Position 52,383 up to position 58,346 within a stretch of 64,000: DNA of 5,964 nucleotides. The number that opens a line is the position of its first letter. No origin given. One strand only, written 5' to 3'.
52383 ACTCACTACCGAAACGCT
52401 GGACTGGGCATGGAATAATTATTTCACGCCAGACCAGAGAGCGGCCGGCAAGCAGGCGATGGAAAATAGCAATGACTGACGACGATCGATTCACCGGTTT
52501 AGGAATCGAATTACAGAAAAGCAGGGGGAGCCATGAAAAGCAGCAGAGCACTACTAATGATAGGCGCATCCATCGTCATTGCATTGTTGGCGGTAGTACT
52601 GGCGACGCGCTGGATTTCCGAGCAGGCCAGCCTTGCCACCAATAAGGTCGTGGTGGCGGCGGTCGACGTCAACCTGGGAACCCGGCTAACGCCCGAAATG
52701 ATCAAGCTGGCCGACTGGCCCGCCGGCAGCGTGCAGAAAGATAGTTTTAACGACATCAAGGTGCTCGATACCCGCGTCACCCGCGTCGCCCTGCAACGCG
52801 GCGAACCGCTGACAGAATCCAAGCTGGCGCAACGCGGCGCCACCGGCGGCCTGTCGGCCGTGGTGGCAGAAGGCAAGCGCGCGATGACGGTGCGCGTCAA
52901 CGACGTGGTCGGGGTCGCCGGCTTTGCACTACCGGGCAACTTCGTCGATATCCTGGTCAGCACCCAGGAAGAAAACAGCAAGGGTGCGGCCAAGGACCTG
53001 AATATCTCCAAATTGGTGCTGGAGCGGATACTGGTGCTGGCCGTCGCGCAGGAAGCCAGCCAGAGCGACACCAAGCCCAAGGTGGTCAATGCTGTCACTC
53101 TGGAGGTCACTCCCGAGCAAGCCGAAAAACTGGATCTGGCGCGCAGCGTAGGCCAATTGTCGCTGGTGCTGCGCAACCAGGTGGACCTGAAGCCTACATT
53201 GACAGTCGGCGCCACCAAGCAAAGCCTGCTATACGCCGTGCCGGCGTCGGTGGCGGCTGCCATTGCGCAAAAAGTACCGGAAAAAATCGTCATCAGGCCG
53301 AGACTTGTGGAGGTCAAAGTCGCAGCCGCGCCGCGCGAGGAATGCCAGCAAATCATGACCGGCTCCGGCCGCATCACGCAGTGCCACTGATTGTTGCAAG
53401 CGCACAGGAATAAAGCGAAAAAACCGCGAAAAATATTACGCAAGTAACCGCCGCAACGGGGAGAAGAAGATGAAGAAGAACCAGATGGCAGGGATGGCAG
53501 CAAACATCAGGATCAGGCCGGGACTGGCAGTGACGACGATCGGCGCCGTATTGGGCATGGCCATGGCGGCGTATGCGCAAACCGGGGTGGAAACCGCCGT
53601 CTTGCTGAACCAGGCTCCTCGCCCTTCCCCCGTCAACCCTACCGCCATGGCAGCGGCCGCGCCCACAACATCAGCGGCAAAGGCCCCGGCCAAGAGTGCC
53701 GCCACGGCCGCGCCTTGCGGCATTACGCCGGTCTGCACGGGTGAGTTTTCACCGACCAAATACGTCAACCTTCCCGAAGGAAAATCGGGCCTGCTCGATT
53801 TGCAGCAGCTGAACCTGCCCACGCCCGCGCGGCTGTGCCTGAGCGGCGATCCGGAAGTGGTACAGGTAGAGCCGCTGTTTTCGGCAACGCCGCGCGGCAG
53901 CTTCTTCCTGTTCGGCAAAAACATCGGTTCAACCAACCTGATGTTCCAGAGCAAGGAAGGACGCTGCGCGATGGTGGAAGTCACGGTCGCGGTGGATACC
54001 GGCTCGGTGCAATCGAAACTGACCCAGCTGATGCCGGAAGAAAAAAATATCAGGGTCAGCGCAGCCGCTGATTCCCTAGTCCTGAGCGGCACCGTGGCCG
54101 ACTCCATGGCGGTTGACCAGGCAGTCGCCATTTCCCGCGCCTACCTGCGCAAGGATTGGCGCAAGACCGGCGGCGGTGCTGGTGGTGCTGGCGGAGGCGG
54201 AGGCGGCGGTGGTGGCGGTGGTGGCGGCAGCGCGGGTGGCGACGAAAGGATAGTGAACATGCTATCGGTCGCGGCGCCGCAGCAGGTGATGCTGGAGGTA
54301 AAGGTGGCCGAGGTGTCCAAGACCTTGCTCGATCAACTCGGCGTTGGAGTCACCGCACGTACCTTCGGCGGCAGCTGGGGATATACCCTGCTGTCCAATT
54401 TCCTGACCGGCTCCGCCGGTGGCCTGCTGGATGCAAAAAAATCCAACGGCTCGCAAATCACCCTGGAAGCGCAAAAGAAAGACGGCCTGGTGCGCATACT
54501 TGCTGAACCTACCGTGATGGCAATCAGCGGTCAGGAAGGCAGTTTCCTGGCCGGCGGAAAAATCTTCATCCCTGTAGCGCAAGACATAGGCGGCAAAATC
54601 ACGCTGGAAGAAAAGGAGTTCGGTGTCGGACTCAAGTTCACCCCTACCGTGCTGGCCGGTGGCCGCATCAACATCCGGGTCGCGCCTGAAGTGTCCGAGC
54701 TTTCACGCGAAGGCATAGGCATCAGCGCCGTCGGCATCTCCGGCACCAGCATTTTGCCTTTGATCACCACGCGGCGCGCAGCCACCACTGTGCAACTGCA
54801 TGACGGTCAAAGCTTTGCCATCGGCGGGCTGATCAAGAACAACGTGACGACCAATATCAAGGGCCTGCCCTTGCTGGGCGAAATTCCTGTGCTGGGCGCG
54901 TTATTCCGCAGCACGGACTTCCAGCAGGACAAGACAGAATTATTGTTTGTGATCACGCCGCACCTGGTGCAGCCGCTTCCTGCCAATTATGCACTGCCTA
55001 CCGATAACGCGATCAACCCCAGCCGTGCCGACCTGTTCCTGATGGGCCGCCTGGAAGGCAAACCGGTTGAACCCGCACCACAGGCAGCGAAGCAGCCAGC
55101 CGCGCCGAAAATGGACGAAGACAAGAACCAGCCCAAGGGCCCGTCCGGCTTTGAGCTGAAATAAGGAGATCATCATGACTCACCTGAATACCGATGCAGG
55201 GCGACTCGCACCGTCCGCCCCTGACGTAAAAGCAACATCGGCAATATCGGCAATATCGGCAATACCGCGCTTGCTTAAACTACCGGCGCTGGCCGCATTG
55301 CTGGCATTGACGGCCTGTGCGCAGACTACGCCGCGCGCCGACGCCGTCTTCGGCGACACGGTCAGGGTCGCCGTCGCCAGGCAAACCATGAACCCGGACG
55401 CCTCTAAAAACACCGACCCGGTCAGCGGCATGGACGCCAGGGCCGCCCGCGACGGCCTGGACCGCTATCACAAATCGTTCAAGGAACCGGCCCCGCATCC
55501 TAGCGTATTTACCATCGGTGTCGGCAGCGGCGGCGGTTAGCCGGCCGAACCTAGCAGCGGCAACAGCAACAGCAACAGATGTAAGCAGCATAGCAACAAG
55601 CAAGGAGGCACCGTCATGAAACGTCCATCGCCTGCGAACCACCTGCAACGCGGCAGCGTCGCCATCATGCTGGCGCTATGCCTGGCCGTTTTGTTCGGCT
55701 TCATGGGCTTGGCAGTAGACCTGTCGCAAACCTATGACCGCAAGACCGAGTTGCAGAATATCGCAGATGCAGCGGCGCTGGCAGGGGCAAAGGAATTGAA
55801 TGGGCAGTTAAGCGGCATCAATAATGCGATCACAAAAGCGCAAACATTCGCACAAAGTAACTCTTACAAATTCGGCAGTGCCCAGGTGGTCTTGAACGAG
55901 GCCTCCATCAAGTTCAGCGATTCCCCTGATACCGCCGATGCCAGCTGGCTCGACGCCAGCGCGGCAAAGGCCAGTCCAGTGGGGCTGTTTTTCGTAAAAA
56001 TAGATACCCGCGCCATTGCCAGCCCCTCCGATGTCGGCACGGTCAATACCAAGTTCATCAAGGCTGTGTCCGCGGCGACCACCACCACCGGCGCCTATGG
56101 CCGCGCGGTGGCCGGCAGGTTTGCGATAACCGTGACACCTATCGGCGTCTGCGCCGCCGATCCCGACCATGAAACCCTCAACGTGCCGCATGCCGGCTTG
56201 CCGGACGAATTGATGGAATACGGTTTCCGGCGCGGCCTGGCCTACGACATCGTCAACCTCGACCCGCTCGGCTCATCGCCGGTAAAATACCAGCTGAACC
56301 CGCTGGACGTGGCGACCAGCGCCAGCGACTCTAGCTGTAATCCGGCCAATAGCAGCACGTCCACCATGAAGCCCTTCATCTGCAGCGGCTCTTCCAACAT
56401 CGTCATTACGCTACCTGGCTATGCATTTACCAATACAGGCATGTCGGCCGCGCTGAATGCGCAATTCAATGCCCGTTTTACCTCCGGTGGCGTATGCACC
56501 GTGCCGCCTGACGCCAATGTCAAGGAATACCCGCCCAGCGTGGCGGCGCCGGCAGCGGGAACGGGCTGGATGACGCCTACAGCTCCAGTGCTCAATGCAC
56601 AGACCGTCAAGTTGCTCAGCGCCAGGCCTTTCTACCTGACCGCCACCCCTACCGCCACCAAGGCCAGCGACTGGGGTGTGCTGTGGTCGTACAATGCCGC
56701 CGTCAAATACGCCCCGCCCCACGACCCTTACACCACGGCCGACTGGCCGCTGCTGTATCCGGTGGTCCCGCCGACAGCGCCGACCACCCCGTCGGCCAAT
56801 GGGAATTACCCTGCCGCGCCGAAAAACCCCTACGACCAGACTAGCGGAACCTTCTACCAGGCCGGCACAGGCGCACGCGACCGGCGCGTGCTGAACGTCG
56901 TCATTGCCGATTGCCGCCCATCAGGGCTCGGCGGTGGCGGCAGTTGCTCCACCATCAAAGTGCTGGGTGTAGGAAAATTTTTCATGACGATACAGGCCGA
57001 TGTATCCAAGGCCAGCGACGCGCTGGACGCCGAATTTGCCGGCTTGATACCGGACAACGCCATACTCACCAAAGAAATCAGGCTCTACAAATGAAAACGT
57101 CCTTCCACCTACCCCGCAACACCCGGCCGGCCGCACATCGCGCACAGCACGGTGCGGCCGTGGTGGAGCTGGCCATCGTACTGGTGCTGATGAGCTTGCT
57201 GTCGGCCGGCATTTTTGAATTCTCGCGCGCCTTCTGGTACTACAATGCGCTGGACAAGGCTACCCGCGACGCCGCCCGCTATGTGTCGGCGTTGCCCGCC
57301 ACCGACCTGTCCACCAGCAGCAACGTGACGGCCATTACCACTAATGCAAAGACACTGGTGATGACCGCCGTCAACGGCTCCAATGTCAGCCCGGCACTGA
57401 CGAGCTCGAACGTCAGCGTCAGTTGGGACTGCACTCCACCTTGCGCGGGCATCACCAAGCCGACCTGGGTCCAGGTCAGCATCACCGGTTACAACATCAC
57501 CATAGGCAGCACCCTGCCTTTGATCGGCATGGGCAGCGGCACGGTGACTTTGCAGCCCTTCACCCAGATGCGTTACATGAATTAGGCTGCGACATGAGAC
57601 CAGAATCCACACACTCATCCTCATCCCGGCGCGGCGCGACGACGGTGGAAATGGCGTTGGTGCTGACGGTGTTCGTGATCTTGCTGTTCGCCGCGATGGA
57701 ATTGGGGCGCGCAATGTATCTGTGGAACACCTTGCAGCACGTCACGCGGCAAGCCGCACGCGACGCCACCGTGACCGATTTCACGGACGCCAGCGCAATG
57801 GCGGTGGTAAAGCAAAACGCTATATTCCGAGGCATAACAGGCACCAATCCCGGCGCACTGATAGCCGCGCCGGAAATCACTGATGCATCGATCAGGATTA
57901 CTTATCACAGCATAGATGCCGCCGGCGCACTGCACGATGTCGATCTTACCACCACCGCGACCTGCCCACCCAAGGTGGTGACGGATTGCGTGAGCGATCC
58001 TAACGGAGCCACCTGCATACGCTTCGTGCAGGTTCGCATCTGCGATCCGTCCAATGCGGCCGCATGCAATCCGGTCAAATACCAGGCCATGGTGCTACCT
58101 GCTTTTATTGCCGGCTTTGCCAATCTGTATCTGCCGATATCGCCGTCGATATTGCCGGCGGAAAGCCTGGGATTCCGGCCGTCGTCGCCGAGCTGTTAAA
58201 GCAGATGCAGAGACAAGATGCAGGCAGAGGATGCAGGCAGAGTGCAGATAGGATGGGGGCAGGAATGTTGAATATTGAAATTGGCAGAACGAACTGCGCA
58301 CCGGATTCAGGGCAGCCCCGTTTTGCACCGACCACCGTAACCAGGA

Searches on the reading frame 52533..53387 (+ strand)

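Call 6: search_protein_families(library=pfam, proteins=[window:52533-53387:+], max_evalue=0.01)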
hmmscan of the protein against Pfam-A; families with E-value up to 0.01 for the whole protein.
window:52533-53387:+ (285 aa): 3 families
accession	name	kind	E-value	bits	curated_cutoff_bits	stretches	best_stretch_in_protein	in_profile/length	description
PF16976.10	RcpC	-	1.4e-31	109.2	28.8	1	105-214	1-114/114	Flp pilus assembly protein RcpC/CpaB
PF08666.17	SAF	-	1.6e-10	41.9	21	1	38-98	2-62/63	SAF domain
PF13144.11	ChapFlgA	-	0.0019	18.7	23.8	1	38-100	2-62/122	Chaperone for flagella basal body P-ring formation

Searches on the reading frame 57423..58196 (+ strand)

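Call 6: search_protein_families(library=pfam, proteins=[window:57423-58196:+], max_evalue=0.01)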
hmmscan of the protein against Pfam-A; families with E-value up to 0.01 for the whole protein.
window:57423-58196:+ (258 aa): 1 family
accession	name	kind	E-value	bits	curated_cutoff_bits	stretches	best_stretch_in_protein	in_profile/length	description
PF07811.17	TadE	-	1.4e-14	54.3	22.9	1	71-113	1-43/43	TadE-like protein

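Call 55: search_protein_families(library=ncbifam, proteins=[window:57423-58196:+], max_evalue=0.001)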
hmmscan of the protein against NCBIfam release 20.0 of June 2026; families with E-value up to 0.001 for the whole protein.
window:57423-58196:+ (258 aa): 0 families
